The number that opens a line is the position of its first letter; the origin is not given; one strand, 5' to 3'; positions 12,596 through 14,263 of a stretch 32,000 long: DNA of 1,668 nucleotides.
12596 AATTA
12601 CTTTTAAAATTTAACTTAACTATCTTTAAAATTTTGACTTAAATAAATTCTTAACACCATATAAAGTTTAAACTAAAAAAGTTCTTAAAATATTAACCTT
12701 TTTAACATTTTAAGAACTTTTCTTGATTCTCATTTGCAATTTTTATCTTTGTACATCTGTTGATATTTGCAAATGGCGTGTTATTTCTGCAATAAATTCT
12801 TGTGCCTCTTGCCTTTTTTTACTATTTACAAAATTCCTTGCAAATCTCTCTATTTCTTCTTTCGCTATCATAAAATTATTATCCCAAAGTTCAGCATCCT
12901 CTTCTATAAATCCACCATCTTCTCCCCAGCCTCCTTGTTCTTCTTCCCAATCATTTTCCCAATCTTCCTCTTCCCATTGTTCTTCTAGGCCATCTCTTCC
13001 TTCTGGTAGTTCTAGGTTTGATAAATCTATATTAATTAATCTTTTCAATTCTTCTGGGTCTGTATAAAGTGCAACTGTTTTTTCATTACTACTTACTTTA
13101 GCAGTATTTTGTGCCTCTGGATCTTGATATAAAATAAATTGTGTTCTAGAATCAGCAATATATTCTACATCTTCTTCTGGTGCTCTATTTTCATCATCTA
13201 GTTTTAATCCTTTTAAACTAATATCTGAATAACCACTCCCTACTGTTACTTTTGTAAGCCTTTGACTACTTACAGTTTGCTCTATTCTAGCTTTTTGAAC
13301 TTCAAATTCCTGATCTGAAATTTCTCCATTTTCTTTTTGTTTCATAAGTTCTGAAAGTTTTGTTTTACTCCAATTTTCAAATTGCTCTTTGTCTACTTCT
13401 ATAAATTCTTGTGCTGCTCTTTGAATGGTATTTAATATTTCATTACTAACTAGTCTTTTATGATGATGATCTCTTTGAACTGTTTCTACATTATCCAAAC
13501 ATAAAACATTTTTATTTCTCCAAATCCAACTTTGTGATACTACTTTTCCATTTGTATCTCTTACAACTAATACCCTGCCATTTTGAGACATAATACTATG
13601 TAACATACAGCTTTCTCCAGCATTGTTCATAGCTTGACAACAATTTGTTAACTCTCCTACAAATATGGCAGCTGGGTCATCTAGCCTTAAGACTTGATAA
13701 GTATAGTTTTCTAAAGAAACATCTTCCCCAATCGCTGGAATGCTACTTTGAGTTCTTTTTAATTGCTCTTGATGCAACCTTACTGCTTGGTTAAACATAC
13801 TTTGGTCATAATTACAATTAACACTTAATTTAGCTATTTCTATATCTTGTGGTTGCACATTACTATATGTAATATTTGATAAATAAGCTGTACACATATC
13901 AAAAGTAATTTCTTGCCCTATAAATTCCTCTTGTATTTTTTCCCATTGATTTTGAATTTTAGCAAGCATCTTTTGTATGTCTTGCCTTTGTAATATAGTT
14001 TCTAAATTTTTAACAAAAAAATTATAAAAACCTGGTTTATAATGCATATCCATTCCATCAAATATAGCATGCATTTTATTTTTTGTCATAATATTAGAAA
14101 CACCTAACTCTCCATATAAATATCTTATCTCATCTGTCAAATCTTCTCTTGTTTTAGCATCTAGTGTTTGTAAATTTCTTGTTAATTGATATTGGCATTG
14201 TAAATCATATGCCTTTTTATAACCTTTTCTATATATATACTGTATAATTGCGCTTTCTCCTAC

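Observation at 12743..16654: Two-gene operon with no assignable function: 152-aa protein plus 1145-aa acidic protein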

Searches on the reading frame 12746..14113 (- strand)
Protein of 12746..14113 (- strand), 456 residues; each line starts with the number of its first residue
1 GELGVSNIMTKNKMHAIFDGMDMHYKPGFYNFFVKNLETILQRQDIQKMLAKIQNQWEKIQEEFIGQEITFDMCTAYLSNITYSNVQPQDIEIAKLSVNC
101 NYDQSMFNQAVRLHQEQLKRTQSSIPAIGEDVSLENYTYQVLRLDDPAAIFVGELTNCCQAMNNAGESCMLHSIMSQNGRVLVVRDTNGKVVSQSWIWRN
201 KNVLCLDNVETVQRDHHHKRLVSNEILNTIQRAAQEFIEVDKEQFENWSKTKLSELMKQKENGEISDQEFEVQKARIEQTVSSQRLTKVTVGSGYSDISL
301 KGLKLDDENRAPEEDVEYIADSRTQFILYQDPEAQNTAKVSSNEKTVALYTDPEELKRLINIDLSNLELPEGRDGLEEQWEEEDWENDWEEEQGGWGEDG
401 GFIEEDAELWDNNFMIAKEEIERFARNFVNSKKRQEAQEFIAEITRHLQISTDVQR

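Call 31: find_homologous_proteins(query=A2, max_evalue=0.00001)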
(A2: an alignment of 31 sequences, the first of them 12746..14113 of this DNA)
Query A2 (31 sequences) (456 aa, profile of the alignment): 16 proteins with E <= 0.00001 among 5993 candidates.
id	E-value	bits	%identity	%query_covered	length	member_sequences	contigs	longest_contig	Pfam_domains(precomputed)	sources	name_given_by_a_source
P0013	1.7e-114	401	63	98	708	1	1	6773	-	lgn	-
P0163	7.0e-112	393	54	80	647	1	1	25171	-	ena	-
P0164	6.3e-111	390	52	80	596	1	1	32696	-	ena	-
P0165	1.4e-109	385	54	80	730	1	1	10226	PF13475.12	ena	-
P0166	1.5e-109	385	53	79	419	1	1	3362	-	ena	-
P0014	5.2e-109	383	59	98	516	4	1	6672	-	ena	-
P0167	1.2e-106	375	51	79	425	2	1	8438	-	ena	-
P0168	1.3e-105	372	47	88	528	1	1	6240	-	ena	-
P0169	1.1e-104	369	54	76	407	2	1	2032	-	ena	-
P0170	8.5e-100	353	50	80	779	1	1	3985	-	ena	-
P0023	3.8e-97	344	48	79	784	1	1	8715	-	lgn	-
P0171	1.2e-88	316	57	46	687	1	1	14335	PF13475.12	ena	-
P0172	1.0e-82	297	45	83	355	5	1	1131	-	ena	-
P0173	5.7e-68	248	55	54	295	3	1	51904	-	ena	-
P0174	5.1e-21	93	22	44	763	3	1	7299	PF13306.13,PF12799.14,PF13855.13,PF23952.2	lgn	-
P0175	3.4e-19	87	24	44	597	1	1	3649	-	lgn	-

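Call 32: search_solved_structures(query=A2, max_evalue=10, show_alignments=2)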
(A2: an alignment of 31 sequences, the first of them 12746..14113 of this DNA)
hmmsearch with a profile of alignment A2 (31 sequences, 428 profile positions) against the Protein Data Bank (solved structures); distinct sequences matched with E-value up to 10: 1.
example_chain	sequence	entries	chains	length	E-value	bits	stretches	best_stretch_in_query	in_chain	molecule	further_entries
2w9x_A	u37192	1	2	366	0.24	13.6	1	267-327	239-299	PUTATIVE ACETYL XYLAN ESTERASE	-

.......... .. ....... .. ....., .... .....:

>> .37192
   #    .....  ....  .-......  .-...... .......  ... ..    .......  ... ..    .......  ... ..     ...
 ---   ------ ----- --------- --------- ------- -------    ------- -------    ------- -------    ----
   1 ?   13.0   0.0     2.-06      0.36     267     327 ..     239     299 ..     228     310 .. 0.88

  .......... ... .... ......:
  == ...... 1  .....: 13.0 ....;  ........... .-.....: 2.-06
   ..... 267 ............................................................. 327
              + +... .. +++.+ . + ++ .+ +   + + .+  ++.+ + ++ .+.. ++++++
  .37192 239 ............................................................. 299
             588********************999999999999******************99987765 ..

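Call 33: find_related_loci(query=A2, collection=genome_contigs, flank=8000)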
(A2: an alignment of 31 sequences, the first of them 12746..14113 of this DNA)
Query A2 (456 aa) in genome_contigs; peptide patterns used: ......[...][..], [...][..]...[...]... (x = any residue, [..] = any of these).
256 stretches matched a pattern; 180 encode a relative of the query (tblastn E <= 1e-3); the best 80 are kept; 80 distinct loci.
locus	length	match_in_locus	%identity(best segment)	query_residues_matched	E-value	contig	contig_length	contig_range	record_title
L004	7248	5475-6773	59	2-449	7e-180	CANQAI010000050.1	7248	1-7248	MAG: uncultured Clostridia bacterium isolate Lapin-005__bin38 genome assembly, contig: Lapin-005__NODE_14509_length_7248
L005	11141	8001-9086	54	4-368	2e-131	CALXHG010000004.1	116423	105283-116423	MAG: uncultured Clostridia bacterium isolate BRZ_HA__bin44 genome assembly, contig: BRZ_HA__NODE_176_length_116423_cov_8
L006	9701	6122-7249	51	13-392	8e-122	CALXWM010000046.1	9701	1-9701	MAG: uncultured Clostridia bacterium isolate BRZ_ES__bin83 genome assembly, contig: BRZ_ES__NODE_8386_length_9701_cov_29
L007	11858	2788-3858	52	8-367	1e-120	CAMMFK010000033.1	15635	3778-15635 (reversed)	MAG: uncultured Clostridium sp. isolate ERR4968577_bin.3_MetaWRAP_v1.1_MAG genome assembly, contig: NODE_1335_length_156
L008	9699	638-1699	51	7-365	2e-120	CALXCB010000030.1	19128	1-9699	MAG: uncultured Clostridia bacterium isolate BRZ_FC__bin48 genome assembly, contig: BRZ_FC__NODE_2648_length_19128_cov_5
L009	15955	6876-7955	50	4-367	2e-118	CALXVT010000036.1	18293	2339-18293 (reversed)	MAG: uncultured Clostridia bacterium isolate BRZ_HE__bin18 genome assembly, contig: BRZ_HE__NODE_2096_length_18293_cov_8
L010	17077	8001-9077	48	6-368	6e-108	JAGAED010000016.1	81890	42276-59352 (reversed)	MAG: Clostridia bacterium isolate RGIG8360 Water_buffalos_Rumen.Co__c8132317, whole genome shotgun sequence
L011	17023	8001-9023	35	2-352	2e-62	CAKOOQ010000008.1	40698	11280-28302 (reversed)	MAG: uncultured Bacilli bacterium isolate REFINED_METABAT215_TOP10_CONTIGS_1500_ASSEMBLY_K77_MERGED__Hadza_MoBio_hadza-I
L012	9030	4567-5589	33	2-352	2e-61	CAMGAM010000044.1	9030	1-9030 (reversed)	MAG: uncultured Tenericutes bacterium isolate ERR2020023_bin.12_metaWRAP_v1.3_MAG genome assembly, contig: ERZ10552019.1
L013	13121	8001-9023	34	2-352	7e-61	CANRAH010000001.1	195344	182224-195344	MAG: uncultured Bacilli bacterium isolate Lapin-016__bin50 genome assembly, contig: Lapin-016__NODE_30_length_195344_cov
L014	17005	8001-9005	35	8-352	2e-59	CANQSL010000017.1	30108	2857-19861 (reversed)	MAG: uncultured Bacilli bacterium isolate Lapin-026__bin110 genome assembly, contig: Lapin-026__NODE_1644_length_30108_c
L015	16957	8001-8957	36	1-328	6e-59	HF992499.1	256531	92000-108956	Mycoplasma sp. CAG:877 genomic scaffold, scf53, whole genome shotgun sequence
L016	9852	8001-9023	33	2-352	7e-60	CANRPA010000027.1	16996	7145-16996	MAG: uncultured Bacilli bacterium isolate Lapin-019__bin10 genome assembly, contig: Lapin-019__NODE_1891_length_16996_co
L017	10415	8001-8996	34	8-348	2e-58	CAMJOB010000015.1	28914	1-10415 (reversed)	MAG: uncultured Firmicutes bacterium isolate SRR12081297_bin.72_metaWRAP_v1.3_MAG genome assembly, contig: ERZ12289777.2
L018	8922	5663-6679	33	5-352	1e-57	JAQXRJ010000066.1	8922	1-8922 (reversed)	MAG: bacterium isolate SUG1454 k141_4018428, whole genome shotgun sequence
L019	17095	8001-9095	35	8-364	4e-57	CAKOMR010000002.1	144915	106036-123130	MAG: uncultured Bacilli bacterium isolate REFINED_METABAT215_TOP10_CONTIGS_1500_ASSEMBLY_K77_MERGED__Hadza_MoBio_hadza-A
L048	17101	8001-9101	31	5-377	7e-53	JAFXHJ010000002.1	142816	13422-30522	MAG: Clostridia bacterium isolate RGIG6416 Sheep_Rectum-5__c37834, whole genome shotgun sequence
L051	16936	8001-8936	32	5-354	5e-53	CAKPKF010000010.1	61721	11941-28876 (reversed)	MAG: uncultured Clostridia bacterium isolate REFINED_METABAT215_TOP10_CONTIGS_1500_ASSEMBLY_K77_MERGED__Hadza_MoBio_hadz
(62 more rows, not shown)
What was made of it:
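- It is found in 180 places in GTDB species genomes, all gut MAGs of Clostridia, Bacilli or 'Tenericutes' (call 33). The family is widespread in small-genome gut lineages (call 33).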

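Call 38: search_protein_families(library=pfam, proteins=[L051:9451-10770:+, L005:9288-10256:+, L019:9460-10485:+, L048:9485-10783:+], max_evalue=0.1)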
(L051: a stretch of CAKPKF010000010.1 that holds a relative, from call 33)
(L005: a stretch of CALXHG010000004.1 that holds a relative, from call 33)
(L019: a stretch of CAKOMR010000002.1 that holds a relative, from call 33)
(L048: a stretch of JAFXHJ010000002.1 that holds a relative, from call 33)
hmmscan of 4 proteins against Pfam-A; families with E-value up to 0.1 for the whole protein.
L051:9451-10770:+ (439 aa): 2 families
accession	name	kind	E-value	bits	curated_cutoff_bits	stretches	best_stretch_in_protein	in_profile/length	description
PF00171.27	Aldedh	-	2.5e-09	36.7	23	2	257-306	377-426/461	Aldehyde dehydrogenase family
PF20883.3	Kbp-5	-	0.0021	18.6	31.1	1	334-408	34-105/124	KNL (Kinetochore null) Binding Protein 5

L005:9288-10256:+ (322 aa): 2 families
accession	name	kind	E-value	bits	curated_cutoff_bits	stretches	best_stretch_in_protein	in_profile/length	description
PF00171.27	Aldedh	-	3.4e-11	42.8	23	2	8-192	40-226/461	Aldehyde dehydrogenase family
PF05893.19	LuxC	-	0.00094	18.6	21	1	24-143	18-140/401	Acyl-CoA reductase (LuxC)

L019:9460-10485:+ (341 aa): 2 families
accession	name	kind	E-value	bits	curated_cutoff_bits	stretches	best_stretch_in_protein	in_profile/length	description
PF00171.27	Aldedh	-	4e-05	22.8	23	1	256-307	377-428/461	Aldehyde dehydrogenase family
PF08246.17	Inhibitor_I29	-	0.009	16.8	24.4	1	39-80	22-57/59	Cathepsin propeptide inhibitor domain (I29)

L048:9485-10783:+ (432 aa): 3 families
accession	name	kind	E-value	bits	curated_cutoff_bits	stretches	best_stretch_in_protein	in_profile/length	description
PF00171.27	Aldedh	-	3.3e-06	26.4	23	1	244-302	371-429/461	Aldehyde dehydrogenase family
PF15175.11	SPATA24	-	0.0085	16.3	27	1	344-401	97-155/182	Spermatogenesis-associated protein 24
PF04970.19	LRAT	-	0.0088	16.8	24.3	0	194-226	2-34/120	Lecithin retinol acyltransferase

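Call 46: predict_structure(alignment_id=A2)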
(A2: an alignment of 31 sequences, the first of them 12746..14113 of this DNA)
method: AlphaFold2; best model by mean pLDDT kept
length: 456 residues; sequences in the alignment: 31
mean_pLDDT: 78.1   pTM: 0.71
mean pLDDT of the five models: 78.1, 77.8, 77.7, 74.5, 73.5
residues with pLDDT >= 90: 190; 70-90: 138; 50-70: 54; < 50: 74
segments of 3 or more residues with pLDDT < 50: 1-6, 371-422, 425-432, 451-456
pLDDT, mean of each block of 10 residues (from residue 1): 52 78 87 93 88 90 90 86 84 88 92 95 95 85 94 81 88 94 88 91 91 57 83 97 97 98 98 96 94 81 86 73 88 72 86 87 60 42 44 36 29 38 48 57 61 45
secondary structure, 60 per line:
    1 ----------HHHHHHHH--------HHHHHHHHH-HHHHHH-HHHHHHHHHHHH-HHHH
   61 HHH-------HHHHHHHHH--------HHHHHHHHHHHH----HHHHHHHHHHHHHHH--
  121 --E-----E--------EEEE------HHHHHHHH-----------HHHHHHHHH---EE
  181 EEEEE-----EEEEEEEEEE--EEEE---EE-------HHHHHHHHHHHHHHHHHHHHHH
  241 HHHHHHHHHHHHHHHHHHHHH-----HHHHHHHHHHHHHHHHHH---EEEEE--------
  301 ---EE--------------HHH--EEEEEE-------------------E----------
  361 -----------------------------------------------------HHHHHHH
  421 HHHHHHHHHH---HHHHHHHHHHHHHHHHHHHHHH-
elements in order: H11-18 H27-35 H37-42 H44-55 H57-63 H71-79 H88-99 H104-118 E138-141 H148-155 H167-175 E179-185 E191-200 E203-206 H219-261 H267-284 E288-292 E325-330 H414-430 H434-455

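Call 50: fold_search(model_id=the predicted structure, library=pdb)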
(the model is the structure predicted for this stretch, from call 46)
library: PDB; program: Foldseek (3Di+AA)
matches with E <= 10: 381; with E <= 0.001: 0
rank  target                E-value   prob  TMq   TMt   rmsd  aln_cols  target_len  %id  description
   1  1m1d_A                1.4e-02  0.98  0.16  0.38   4.8       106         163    9  TETRAHYMENA GCN5 WITH BOUND BISUBSTRATE ANALOG INHIBITOR (released 2002-10-30)
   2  7wx5                  2.0e-02  0.97  0.16  0.24   8.2       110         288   11  a Legionella acetyltransferase effector VipF (released 2023-02-22)
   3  7wx7                  2.1e-02  0.96  0.14  0.22   7.3       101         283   10  complex of a legionella acetyltransferase VipF and COA/ACO (released 2023-02-22)
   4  4u9w_A                3.3e-02  0.87  0.22  0.43  12.3       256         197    8  Crystal Structure of NatD bound to H4/H2A peptide and CoA (released 2015-01-28)
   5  4u9w_D                3.7e-02  0.87  0.17  0.35   6.9       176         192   10  Crystal Structure of NatD bound to H4/H2A peptide and CoA (released 2015-01-28)
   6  7kx3_C                4.1e-02  0.87  0.17  0.39   6.6       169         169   10  SpeG Spermidine N-acetyltransferase F149G mutant from Vibrio cholerae (released 2020-12-16)
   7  7kwh_A                4.1e-02  0.69  0.19  0.43   7.7       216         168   10  Spermidine N-acetyltransferase SpeG K23-Y30 chimera from Vibrio cholerae and hSSAT (released 2020-12-16)
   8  7wx6                  4.6e-02  0.82  0.14  0.22  10.3       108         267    9  A Legionella acetyltransferase VipF (released 2022-09-14)
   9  1xe4                  4.8e-02  0.35  0.11  0.14  16.7       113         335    8  Crystal Structure of Weissella viridescens FemX (K36M) Mutant (released 2005-05-31)
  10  7kwx_B                5.1e-02  0.89  0.16  0.35   5.1       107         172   14  Spermidine N-acetyltransferase SpeG N152L mutant from Vibrio cholerae (released 2020-12-16)
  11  9ynv_N                5.4e-02  0.91  0.17  0.21   4.4       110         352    9  Histone Acetyl Transferase (HAT) module of ctSAGA (released 2025-12-03)
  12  6cw2_D                6.0e-02  0.84  0.15  0.26   9.3       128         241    9  Crystal structure of a yeast SAGA transcriptional coactivator Ada2/Gcn5 HAT subcomplex, crystal form 1 (released 2018-09-19)
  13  6wqb                  6.3e-02  0.89  0.14  0.21   7.3        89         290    8  Crystal structure of VipF from Legionella hackeliae in complex with acetyl-CoA (released 2021-11-10)
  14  6dau_C                6.3e-02  0.75  0.21  0.45   8.2       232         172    9  Crystal structure of E33Q and E41Q mutant forms of the spermidine/spermine N-acetyltransferase SpeG from Vibrio choler (released 2018-07-04)
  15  6dau_B                6.3e-02  0.69  0.18  0.41   8.0       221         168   10  Crystal structure of E33Q and E41Q mutant forms of the spermidine/spermine N-acetyltransferase SpeG from Vibrio choler (released 2018-07-04)
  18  2z3l_B                6.7e-02  0.69  0.13  0.23   7.5       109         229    9  complex structure of LF-transferase and peptide A (released 2007-10-23)
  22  2z3l_A                7.4e-02  0.77  0.13  0.25   7.4       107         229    7  complex structure of LF-transferase and peptide A (released 2007-10-23)
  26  1ne9                  7.4e-02  0.41  0.12  0.16  17.1       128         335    8  Crystal Structure of Weissella viridescens FemX at 1.7 Ang Resolution (released 2004-02-10)
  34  2dpt_B                8.7e-02  0.51  0.12  0.21   8.3       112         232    7  Leucyl/phenylalanyl-tRNA-protein transferase complexed with puromycin (released 2007-01-02)
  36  4ii9_A                8.7e-02  0.38  0.11  0.15  15.9       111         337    7  Crystal structure of Weissella viridescens FemXVv non-ribosomal amino acid transferase in complex with a peptidyl-RNA  (released 2013-07-03)
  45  2dpt_A                1.0e-01  0.60  0.13  0.23   5.8       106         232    7  Leucyl/phenylalanyl-tRNA-protein transferase complexed with puromycin (released 2007-01-02)
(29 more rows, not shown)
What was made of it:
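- Closest known: GNAT-fold aminoacyl-tRNA-dependent transferases. Same: They appear among the Foldseek hits: FemX 1xe4/1ne9/4ii9 and L/F-transferase 2z3l/2dpt (call 50).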

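Call 53: fold_search(model_id=the predicted structure, library=viral)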
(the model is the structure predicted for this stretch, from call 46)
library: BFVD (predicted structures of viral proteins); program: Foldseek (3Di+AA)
matches with E <= 10: 114; with E <= 0.001: 2
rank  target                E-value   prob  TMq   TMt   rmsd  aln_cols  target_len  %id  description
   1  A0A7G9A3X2            1.9e-11  1.00  0.40  0.29   7.4       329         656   17  Uncharacterized protein [Bacteriophage sp.]
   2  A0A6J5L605            3.7e-04  0.99  0.18  0.08  13.6       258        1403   10  PcfJ-like protein [uncultured Caudovirales phage]
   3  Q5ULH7                1.7e-03  0.96  0.19  0.17  17.7       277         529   14  Orf137 [Lactobacillus phage LP65]
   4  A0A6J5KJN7            6.4e-03  0.72  0.16  0.09  18.3       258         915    8  PcfJ-like protein [uncultured Caudovirales phage]
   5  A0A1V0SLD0            7.5e-03  0.94  0.17  0.43  14.3       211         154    7  Acetyltransferase GNAT family protein [Klosneuvirus KNV1]
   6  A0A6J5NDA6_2          1.3e-02  0.66  0.15  0.09  15.9       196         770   11  DUF6973 domain-containing protein [uncultured Caudovirales phage]
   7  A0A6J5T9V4            1.4e-02  0.99  0.18  0.37   4.4       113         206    7  Uncharacterized protein [uncultured Caudovirales phage]
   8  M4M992                1.4e-02  0.80  0.16  0.16  11.9       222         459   14  (no name in the UniProt tables at hand)
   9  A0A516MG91            2.6e-02  0.69  0.21  0.28  11.8       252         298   12  (no name in the UniProt tables at hand)
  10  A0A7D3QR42            3.8e-02  0.63  0.16  0.25  15.8       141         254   13  (no name in the UniProt tables at hand)
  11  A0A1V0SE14            4.2e-02  0.80  0.18  0.44   8.1       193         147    9  Acetyltransferase GNAT family protein [Indivirus ILV1]
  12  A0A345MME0            4.7e-02  0.41  0.10  0.18  15.3       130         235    8  (no name in the UniProt tables at hand)
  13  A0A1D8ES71            6.5e-02  0.89  0.17  0.44   5.6       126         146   15  Membrane-associated initiation of head vertex [Klebsiella phage KP-Rio/2015]
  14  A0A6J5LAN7            6.5e-02  0.77  0.13  0.36  11.1       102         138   10  Uncharacterized protein [uncultured Caudovirales phage]
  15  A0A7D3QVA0            6.9e-02  0.93  0.16  0.30   5.1       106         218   12  Acyl-CoA N-acyltransferase [Fadolivirus FV1/VV64]
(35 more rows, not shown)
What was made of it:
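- On PcfJ-like (PF14284): Foldseek BFVD hits to proteins annotated PcfJ-like at E = 3.7e-4 and 6.4e-3 (call 53).
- Closest known: PcfJ-like domain. Same: BFVD models annotated 'PcfJ-like' are structural neighbours (E = 3.7e-4 and 6.4e-3; call 53).
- Models annotated PcfJ-like are structural neighbours (call 53).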

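Call 56: search_protein_families(library=pfam, alignment_id=A2, max_evalue=10)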
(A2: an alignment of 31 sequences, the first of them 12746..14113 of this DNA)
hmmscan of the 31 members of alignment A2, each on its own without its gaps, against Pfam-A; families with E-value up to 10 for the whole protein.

A. member 1, window:12746-14113:- (456 aa): 5 families
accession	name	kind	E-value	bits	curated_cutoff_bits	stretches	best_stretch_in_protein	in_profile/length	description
PF09851.14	SHOCT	-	0.0011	19.1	27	1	258-277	8-27/28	Short C-terminal domain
PF19964.5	EAD11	-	0.026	14.9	26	1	251-281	42-72/80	Effector-associated domain 11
PF05120.17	GvpG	-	0.075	13.6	30.6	1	251-279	35-63/67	Gas vesicle protein G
PF00771.25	FHIPEP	-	0.11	11.5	29.1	1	33-92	465-524/657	FHIPEP family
PF17190.9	RecG_N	-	1.5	10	23.1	1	206-257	6-56/89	RecG N-terminal helical domain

B. families by the number of members that match (of 31 scanned): 39 families (the first 25 are shown)
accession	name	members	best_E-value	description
PF09851.14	SHOCT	13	0.00015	Short C-terminal domain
PF20612.3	SHOCT_2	5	0.0042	SHOCT domain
PF05141.17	DIT1_PvcA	3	0.0041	Pyoverdine/dityrosine biosynthesis protein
PF09693.15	Phage_XkdX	2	0.0098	Phage uncharacterised protein (Phage_XkdX)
PF05120.17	GvpG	2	0.035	Gas vesicle protein G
PF17441.7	DUF5419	2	0.2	Family of unknown function (DUF5419)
PF20015.4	VMAP-M12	1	0.0048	vWA-MoxR associated protein middle region (VMAP-M) 12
PF06819.16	Arc_PepC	1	0.0051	Archaeal Peptidase A24 C-terminal Domain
PF19934.4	DUF6397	1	0.0059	Family of unknown function (DUF6397)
PF04404.17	ERF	1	0.0071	ERF superfamily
PF22423.2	AmyB_C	1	0.023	Alpha-amylase-like, C-terminal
PF19964.5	EAD11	1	0.026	Effector-associated domain 11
PF22537.1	WbmS-like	1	0.029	Polysaccharide deacetylase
PF06326.17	Vesiculo_matrix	1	0.03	Vesiculovirus matrix protein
PF23753.1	TPR_WDR11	1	0.033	WDR11 TPR domain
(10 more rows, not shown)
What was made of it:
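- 13262..13447 (-): Helical hairpin, aa 912-973, inserted where a GNAT has its third helix. It contains a SHOCT-like motif (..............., aa ~947-966). SHOCT hits below threshold in 13 of 31 members, best E = 1.5e-4 (call 56).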
